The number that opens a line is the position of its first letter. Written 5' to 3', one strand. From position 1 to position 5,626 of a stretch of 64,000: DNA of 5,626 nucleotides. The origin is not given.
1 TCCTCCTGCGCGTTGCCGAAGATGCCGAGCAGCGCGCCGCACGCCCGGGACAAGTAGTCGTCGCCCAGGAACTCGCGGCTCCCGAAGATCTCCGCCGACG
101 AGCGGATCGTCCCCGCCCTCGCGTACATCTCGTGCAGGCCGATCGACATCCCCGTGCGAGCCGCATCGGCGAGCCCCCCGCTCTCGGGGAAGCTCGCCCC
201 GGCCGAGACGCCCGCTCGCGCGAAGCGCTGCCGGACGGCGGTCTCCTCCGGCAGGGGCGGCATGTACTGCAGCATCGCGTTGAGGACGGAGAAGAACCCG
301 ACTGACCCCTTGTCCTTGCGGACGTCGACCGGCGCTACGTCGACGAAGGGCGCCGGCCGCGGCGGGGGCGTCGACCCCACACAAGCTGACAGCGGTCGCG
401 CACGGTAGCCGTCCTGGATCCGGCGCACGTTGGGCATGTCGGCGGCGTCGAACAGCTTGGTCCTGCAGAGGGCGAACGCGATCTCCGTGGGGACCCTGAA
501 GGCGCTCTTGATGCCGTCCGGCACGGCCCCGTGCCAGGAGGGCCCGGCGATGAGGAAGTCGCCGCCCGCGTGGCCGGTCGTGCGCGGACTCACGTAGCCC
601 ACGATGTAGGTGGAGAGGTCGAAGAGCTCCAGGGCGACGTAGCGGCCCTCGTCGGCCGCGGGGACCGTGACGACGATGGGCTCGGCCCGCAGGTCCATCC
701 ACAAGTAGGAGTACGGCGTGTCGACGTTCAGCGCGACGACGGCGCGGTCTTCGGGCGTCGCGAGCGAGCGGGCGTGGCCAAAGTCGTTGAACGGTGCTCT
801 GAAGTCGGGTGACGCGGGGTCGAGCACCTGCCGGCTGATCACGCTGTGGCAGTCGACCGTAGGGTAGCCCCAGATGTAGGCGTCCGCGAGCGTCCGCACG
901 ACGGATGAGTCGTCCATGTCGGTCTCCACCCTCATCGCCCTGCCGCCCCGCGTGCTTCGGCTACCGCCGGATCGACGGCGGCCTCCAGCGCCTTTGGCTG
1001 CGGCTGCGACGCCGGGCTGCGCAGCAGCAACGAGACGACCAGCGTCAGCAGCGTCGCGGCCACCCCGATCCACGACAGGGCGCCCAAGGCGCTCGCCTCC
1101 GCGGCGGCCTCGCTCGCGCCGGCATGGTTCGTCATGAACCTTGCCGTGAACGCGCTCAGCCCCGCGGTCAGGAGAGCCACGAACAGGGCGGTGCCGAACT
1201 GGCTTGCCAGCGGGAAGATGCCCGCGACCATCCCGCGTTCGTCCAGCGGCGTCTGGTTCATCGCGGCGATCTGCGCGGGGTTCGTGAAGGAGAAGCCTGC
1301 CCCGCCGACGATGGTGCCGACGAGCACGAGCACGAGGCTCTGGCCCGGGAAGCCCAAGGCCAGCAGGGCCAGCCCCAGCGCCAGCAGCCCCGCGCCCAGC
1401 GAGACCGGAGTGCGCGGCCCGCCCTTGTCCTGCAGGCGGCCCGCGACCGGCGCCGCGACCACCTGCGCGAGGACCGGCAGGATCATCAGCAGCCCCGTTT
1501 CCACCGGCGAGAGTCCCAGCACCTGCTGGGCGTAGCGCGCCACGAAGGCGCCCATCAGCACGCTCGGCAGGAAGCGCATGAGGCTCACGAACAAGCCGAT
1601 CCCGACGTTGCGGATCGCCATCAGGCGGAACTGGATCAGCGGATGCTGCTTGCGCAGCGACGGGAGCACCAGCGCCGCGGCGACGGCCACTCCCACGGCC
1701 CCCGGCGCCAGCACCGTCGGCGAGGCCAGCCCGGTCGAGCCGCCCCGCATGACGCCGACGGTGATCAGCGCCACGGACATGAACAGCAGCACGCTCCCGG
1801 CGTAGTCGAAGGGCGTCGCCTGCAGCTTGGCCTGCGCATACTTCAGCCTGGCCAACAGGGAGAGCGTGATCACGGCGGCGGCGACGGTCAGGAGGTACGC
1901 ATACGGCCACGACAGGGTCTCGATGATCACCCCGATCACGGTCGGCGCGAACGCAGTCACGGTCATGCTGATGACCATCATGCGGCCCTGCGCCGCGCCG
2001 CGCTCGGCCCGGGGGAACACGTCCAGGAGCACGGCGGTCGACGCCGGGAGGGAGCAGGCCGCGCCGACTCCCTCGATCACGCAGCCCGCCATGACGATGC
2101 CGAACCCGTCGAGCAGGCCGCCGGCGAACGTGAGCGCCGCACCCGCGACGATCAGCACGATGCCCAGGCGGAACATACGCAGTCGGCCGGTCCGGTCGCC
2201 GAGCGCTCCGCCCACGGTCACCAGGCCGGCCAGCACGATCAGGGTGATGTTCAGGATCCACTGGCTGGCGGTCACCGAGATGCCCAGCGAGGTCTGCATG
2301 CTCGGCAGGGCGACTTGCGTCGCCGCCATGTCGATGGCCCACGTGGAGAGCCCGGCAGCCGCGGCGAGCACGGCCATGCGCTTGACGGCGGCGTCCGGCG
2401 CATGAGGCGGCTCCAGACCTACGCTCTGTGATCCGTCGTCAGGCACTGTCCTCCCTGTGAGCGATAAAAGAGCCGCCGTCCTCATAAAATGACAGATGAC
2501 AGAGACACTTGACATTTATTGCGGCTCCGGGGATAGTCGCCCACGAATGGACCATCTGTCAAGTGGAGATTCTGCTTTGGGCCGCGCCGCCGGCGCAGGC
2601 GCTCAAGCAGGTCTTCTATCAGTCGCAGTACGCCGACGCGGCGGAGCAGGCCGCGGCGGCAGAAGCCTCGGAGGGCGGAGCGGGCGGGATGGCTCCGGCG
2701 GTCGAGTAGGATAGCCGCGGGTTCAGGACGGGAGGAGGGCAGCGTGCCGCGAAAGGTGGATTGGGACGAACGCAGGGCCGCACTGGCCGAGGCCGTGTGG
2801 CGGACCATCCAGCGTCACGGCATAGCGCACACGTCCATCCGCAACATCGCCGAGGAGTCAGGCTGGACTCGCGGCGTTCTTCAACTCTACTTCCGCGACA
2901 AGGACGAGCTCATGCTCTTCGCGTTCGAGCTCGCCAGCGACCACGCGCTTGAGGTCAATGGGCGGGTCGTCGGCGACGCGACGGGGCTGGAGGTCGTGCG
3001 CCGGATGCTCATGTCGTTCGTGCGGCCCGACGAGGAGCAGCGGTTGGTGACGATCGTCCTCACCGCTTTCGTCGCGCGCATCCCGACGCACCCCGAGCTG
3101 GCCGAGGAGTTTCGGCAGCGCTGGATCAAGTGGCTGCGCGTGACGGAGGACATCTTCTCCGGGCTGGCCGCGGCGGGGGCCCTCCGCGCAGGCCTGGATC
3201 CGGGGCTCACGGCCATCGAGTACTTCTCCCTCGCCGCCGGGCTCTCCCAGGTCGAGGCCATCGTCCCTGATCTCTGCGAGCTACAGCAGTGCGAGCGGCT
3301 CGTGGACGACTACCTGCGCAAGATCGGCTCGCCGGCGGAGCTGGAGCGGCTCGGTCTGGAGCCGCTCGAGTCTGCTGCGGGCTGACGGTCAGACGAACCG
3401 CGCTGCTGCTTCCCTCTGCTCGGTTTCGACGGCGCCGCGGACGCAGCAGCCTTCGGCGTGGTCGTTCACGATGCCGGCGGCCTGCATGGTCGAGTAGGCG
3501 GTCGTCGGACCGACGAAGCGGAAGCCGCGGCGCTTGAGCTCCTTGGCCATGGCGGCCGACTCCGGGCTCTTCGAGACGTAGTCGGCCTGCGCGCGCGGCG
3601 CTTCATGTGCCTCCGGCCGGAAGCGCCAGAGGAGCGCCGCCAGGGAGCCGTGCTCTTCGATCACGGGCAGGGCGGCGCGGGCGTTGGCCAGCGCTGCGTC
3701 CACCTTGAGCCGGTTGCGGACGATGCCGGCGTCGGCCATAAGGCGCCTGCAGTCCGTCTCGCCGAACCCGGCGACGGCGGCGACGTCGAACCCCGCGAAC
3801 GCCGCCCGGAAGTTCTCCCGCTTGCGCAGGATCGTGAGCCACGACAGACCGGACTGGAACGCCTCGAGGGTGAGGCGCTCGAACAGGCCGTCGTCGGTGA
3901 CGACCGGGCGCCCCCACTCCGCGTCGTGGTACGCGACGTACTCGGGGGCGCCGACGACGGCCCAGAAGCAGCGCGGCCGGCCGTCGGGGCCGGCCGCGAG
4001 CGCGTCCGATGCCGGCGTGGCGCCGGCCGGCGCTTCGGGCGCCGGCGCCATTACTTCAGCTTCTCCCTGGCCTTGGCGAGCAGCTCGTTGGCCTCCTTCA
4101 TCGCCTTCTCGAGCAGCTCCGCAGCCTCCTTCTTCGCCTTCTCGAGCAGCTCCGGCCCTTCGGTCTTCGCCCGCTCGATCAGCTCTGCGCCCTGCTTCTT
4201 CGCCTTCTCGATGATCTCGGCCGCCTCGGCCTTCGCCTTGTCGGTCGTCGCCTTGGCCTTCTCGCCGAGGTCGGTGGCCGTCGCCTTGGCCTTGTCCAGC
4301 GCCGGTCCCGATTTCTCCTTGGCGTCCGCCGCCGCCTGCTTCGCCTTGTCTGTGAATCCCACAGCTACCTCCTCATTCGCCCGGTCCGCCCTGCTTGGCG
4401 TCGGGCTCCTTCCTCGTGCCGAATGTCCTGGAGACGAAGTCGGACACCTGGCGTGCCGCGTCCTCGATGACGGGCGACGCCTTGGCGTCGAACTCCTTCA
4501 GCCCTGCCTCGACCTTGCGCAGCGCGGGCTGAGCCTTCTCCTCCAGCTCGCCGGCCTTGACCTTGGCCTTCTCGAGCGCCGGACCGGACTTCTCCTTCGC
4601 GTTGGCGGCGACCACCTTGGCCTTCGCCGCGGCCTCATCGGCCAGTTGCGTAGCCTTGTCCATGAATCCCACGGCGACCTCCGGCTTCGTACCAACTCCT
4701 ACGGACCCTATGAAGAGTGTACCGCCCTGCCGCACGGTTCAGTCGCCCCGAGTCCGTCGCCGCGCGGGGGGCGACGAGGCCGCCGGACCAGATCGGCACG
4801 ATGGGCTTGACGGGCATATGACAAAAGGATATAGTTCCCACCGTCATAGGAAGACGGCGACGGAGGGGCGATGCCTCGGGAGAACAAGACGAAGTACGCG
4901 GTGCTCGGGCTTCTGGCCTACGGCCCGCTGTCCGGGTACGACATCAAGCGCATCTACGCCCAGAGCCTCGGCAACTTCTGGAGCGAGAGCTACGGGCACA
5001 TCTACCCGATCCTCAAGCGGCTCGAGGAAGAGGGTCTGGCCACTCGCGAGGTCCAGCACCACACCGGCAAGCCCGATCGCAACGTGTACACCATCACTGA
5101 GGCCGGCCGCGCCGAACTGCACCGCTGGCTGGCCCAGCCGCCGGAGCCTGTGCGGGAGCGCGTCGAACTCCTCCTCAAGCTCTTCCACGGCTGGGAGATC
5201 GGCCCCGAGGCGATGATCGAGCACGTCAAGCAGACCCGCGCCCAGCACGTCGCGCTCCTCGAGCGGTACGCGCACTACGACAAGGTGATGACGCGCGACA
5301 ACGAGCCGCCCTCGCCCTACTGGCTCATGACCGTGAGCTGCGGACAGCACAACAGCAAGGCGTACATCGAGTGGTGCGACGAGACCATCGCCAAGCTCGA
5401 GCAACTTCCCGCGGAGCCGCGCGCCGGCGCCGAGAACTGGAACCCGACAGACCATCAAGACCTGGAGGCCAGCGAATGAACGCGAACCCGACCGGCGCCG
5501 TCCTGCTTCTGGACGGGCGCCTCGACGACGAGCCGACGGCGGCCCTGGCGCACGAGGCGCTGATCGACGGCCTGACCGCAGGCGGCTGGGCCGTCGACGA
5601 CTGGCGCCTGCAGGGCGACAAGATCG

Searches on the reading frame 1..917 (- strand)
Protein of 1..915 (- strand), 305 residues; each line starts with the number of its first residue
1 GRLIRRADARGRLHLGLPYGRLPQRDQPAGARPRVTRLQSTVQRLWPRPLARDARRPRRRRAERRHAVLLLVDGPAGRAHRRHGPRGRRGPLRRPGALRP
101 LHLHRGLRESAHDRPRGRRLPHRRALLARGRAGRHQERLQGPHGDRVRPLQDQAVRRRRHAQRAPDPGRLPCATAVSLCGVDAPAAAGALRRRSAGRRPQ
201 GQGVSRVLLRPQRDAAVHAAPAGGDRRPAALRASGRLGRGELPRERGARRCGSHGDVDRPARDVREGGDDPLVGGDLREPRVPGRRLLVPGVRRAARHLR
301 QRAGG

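Call 7: search_protein_families(library=pfam, proteins=[window:1-915:-], max_evalue=0.01)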
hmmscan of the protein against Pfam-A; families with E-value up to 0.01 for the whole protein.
window:1-915:- (305 aa): 0 families

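Call 42: search_protein_families(library=pfam, proteins=[window:3-917:-], max_evalue=1)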
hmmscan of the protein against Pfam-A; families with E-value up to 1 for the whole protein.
window:3-917:- (305 aa): 1 family
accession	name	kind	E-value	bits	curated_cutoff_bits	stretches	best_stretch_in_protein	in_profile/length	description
PF06863.17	DUF1254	-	2.8e-40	138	22.2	1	43-175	1-133/133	Protein of unknown function (DUF1254)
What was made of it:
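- On DUF1254+DUF1214 two-domain proteins: There is no DUF1254 hit in the reconstructed protein (call 7), whereas window 3-917 hits DUF1254 at 2.8e-40 (call 42).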

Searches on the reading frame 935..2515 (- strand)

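Call 7: search_protein_families(library=pfam, proteins=[window:935-2515:-], max_evalue=0.01)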
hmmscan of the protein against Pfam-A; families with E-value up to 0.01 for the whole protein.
window:935-2515:- (527 aa): 1 family
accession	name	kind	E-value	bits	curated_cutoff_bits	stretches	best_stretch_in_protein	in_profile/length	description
PF07690.21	MFS_1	-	1.5e-34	119.9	33.4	2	60-274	9-188/347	Major Facilitator Superfamily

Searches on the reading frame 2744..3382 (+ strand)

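Call 7: search_protein_families(library=pfam, proteins=[window:2744-3382:+], max_evalue=0.01)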
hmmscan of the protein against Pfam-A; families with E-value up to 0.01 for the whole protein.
window:2744-3382:+ (213 aa): 2 families
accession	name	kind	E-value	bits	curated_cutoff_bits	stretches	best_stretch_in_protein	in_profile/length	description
PF13977.11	TetR_C_6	-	7.2e-11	42.7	27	1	83-194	3-113/115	BetI-type transcriptional repressor, C-terminal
PF00440.29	TetR_N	-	5.7e-08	32.9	24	1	18-57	5-44/47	Bacterial regulatory proteins, tetR family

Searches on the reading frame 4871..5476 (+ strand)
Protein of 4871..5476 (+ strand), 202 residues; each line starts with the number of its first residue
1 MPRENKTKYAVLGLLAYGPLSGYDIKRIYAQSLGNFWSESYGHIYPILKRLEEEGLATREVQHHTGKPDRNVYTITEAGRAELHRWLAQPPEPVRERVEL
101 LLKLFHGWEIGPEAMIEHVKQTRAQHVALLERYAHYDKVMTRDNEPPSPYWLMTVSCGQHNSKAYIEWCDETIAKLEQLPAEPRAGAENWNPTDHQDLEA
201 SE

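Call 7: search_protein_families(library=pfam, proteins=[window:4871-5476:+], max_evalue=0.01)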
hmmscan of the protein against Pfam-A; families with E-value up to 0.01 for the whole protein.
window:4871-5476:+ (202 aa): 5 families
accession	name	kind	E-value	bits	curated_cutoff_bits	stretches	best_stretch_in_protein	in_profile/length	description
PF03551.20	PadR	-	1.2e-19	70.4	27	1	11-84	1-74/75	Transcriptional regulator PadR-like family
PF10400.15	Vir_act_alpha_C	-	1.5e-17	64.5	22.4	1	97-177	2-78/78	Virulence activator alpha C-term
PF14557.12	AphA_like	-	0.0013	18.9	27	1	6-93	11-96/174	Putative AphA-like transcriptional regulator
PF13601.12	HTH_34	-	0.0083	16.7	27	0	38-85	25-71/80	Winged helix DNA-binding domain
PF01638.23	HxlR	-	0.0095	16.2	20.8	0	48-81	40-71/91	HxlR-like helix-turn-helix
